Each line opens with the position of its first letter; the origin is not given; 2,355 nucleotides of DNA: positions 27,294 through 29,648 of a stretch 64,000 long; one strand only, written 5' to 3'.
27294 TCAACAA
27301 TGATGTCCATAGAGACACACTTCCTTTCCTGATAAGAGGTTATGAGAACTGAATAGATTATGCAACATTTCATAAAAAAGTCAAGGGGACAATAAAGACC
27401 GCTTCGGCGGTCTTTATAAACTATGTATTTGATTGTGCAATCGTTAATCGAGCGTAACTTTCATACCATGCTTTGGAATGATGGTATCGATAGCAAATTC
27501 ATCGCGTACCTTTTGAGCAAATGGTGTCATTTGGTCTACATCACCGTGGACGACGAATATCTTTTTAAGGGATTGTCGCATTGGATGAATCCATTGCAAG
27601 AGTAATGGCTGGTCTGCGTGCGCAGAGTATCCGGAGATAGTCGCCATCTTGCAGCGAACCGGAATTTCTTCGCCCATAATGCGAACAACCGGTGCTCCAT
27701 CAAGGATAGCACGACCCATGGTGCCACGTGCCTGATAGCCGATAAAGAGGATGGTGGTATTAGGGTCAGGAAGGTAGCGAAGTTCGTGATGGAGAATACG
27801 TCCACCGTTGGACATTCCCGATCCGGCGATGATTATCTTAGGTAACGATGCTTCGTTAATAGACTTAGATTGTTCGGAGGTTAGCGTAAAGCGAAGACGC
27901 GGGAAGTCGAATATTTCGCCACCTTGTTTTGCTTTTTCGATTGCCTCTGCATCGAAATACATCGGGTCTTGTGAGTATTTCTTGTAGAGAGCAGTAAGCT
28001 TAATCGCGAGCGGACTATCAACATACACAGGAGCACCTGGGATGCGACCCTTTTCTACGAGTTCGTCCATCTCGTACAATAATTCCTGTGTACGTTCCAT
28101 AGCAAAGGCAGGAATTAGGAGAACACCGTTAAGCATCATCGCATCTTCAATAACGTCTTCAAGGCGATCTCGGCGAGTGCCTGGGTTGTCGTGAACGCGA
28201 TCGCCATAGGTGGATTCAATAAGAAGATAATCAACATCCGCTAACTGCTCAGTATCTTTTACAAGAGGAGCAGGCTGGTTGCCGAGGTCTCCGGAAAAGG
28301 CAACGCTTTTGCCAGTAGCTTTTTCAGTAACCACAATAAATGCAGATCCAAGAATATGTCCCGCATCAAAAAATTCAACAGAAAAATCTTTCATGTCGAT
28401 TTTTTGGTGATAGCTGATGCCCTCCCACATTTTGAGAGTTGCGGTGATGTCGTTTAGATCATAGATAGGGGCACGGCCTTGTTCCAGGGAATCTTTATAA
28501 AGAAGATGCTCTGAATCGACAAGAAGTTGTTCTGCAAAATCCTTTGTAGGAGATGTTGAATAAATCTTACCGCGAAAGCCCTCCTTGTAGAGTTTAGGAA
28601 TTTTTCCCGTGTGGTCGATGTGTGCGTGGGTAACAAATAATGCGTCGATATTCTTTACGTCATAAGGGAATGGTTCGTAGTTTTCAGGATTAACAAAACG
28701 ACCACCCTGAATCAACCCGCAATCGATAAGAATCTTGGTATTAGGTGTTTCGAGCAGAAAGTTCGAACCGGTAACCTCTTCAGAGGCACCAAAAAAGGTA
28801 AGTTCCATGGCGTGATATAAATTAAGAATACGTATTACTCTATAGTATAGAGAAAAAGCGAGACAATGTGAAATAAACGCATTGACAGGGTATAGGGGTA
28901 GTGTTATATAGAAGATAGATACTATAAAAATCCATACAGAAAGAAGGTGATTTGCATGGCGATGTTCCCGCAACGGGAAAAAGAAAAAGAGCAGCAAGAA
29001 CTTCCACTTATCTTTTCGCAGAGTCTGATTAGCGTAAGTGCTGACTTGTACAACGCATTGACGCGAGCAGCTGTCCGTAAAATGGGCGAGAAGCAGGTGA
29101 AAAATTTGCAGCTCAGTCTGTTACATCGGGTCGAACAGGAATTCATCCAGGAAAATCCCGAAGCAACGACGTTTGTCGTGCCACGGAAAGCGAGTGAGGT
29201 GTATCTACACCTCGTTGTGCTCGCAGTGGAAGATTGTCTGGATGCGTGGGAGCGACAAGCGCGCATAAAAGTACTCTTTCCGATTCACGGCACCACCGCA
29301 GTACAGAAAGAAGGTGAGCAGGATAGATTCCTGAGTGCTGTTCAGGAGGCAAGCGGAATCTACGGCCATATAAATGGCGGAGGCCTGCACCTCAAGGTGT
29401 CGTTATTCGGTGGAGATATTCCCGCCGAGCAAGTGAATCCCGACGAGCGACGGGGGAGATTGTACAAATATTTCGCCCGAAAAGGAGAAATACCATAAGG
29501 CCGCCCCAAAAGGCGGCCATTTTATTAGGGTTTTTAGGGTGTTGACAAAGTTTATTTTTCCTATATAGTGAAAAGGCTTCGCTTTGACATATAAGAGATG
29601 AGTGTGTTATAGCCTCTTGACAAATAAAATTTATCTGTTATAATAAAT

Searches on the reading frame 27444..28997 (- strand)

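Call 9: search_protein_families(library=pfam, proteins=[window:27444-28997:-], max_evalue=0.01)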
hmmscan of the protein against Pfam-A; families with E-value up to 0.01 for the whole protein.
window:27444-28997:- (517 aa): 5 families
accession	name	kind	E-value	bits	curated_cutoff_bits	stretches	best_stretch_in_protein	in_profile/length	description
PF10996.14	Beta-Casp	-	9.1e-35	120.2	27.7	1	303-431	1-120/120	Beta-Casp domain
PF07521.17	RMMBL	-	3.2e-15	56.3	21.6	1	444-508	1-63/63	Zn-dependent metallo-hydrolase RNA specificity domain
PF12706.13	Lactamase_B_2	-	1.3e-12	48.2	27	1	87-264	1-166/200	Beta-lactamase superfamily domain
PF16661.11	Lactamase_B_6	-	3.8e-11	43.2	27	1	81-226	1-152/193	Metallo-beta-lactamase superfamily domain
PF00753.33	Lactamase_B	-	5e-09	36.8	22.7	1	77-242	6-154/196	Metallo-beta-lactamase superfamily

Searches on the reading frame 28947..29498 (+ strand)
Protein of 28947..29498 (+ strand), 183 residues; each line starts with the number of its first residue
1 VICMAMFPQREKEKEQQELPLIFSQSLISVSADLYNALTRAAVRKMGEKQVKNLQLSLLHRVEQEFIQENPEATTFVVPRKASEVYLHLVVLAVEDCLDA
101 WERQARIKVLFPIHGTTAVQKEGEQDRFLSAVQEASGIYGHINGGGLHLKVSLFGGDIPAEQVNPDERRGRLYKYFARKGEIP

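Call 9: search_protein_families(library=pfam, proteins=[window:28947-29498:+], max_evalue=0.01)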
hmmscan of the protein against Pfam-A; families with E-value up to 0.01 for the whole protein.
window:28947-29498:+ (183 aa): 0 families

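Call 23: find_homologous_proteins(query=window:28947-29498:+)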
Query window:28947-29498:+ (183 aa): 1 proteins with E <= 0.001 among 86 candidates.
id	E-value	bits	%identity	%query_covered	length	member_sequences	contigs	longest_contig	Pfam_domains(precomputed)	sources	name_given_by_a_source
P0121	1.2e-112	391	100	98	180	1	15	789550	-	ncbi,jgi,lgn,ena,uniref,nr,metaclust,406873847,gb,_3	ncbi:MAG: hypothetical protein ACD_81C00145G0002 [uncultured bacterium]|uniref:Uncharacterized prote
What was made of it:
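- Tried and rejected: The word-index search found only the protein itself (call 23).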
